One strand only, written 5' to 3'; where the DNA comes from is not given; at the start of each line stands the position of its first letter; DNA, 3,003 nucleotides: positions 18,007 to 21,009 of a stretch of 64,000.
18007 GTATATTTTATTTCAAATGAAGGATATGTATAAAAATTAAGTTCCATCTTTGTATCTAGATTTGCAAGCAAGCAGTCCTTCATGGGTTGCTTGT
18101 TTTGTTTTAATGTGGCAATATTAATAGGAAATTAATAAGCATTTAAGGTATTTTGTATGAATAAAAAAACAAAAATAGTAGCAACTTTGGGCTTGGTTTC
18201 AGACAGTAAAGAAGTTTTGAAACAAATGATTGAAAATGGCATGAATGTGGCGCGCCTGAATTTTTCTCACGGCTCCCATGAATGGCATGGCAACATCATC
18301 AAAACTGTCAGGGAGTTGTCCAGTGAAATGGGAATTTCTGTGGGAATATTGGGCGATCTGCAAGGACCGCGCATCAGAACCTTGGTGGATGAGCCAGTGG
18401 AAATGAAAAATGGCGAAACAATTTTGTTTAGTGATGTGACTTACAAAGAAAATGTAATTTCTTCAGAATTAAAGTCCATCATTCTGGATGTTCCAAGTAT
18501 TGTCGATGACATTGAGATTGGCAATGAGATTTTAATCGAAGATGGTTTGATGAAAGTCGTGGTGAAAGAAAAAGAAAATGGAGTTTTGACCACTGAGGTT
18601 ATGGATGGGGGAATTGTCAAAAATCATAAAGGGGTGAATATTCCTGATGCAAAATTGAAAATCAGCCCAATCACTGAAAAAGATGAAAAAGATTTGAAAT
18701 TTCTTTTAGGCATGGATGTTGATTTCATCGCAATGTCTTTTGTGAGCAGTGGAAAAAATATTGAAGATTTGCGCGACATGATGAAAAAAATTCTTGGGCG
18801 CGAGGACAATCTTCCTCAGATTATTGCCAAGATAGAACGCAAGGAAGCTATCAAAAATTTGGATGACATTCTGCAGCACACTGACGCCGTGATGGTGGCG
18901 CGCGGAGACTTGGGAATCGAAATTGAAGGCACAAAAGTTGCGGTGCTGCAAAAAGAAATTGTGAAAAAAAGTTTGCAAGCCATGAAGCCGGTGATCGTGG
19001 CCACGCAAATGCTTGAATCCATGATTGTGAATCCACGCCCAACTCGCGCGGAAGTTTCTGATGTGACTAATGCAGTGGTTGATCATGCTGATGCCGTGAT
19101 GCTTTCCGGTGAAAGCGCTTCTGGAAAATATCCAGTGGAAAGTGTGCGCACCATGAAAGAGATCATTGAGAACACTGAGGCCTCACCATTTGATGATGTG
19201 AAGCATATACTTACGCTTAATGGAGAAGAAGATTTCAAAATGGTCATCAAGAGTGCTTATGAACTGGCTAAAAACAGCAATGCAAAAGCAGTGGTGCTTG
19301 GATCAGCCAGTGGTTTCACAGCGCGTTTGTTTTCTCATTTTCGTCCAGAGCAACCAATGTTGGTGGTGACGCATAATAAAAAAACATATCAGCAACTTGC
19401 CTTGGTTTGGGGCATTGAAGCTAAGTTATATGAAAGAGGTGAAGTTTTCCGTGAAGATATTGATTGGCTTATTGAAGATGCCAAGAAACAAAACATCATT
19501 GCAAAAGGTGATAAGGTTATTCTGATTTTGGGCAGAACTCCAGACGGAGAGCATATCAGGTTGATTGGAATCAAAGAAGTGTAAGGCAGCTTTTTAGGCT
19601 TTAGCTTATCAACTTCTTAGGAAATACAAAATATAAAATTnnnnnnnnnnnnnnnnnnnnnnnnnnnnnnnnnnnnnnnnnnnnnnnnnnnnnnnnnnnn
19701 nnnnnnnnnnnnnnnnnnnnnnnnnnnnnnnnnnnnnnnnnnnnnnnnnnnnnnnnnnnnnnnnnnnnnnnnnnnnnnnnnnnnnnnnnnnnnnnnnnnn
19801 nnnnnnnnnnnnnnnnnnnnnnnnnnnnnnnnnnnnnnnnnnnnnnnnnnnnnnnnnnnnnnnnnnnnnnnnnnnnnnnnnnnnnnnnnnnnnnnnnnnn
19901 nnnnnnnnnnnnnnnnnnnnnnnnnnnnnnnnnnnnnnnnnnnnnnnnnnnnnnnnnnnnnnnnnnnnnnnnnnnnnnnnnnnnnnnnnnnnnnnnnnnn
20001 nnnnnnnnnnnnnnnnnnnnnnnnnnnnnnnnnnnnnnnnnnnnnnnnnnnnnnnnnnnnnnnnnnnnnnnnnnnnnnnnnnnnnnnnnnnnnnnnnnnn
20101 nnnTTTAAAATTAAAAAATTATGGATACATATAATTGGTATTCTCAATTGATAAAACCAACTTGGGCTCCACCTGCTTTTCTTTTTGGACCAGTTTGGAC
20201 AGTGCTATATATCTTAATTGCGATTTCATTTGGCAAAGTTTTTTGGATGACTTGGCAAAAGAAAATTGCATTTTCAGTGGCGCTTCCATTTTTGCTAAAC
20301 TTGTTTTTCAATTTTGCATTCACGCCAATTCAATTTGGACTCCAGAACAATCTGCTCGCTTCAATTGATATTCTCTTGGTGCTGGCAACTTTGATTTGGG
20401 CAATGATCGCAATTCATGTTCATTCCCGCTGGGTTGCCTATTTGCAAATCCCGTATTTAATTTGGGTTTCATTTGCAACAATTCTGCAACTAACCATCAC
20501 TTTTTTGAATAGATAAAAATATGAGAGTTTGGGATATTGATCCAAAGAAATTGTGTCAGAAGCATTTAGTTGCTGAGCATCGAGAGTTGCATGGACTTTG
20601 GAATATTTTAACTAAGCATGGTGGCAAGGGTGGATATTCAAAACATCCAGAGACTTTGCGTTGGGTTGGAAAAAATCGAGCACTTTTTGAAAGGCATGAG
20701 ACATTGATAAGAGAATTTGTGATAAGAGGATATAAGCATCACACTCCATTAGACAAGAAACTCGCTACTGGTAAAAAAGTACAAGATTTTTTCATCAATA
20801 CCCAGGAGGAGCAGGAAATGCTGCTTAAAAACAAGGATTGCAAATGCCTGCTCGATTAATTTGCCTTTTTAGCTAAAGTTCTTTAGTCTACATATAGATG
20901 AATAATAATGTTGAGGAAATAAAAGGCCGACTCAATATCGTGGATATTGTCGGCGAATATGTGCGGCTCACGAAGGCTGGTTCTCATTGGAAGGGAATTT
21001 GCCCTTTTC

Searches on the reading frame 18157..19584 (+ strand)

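Call 71: search_protein_families(library=pfam, max_evalue=1e-8, proteins=[window:18157-19584:+])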
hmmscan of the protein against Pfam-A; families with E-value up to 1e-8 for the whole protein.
window:18157-19584:+ (475 aa): 2 families
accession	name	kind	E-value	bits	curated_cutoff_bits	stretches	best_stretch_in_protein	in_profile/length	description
PF00224.27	PK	-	1e-110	370.4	30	1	3-330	2-328/328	Pyruvate kinase, barrel domain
PF02887.21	PK_C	-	4e-23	82.1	28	1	363-460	3-100/114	Pyruvate kinase, alpha/beta domain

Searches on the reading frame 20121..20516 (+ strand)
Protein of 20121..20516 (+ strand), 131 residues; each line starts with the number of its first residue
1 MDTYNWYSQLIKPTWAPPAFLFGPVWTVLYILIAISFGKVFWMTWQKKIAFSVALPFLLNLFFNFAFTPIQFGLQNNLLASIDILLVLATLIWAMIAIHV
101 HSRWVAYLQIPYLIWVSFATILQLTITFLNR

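Call 72: search_protein_families(library=pfam, max_evalue=1e-8, proteins=[window:20121-20516:+])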
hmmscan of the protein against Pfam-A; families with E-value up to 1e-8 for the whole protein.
window:20121-20516:+ (131 aa): 1 family
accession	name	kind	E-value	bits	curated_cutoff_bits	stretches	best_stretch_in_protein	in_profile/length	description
PF03073.20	TspO_MBR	-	1.4e-29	103.1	24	1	4-126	21-143/145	TspO/MBR family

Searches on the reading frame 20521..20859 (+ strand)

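Call 72: search_protein_families(library=pfam, max_evalue=1e-8, proteins=[window:20521-20859:+])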
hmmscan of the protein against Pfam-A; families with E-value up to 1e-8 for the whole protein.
window:20521-20859:+ (112 aa): 1 family
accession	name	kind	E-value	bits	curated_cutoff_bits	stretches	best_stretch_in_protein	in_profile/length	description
PF03013.19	Pyr_excise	-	4.8e-23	81.7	23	1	1-77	1-79/81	Pyrimidine dimer DNA glycosylase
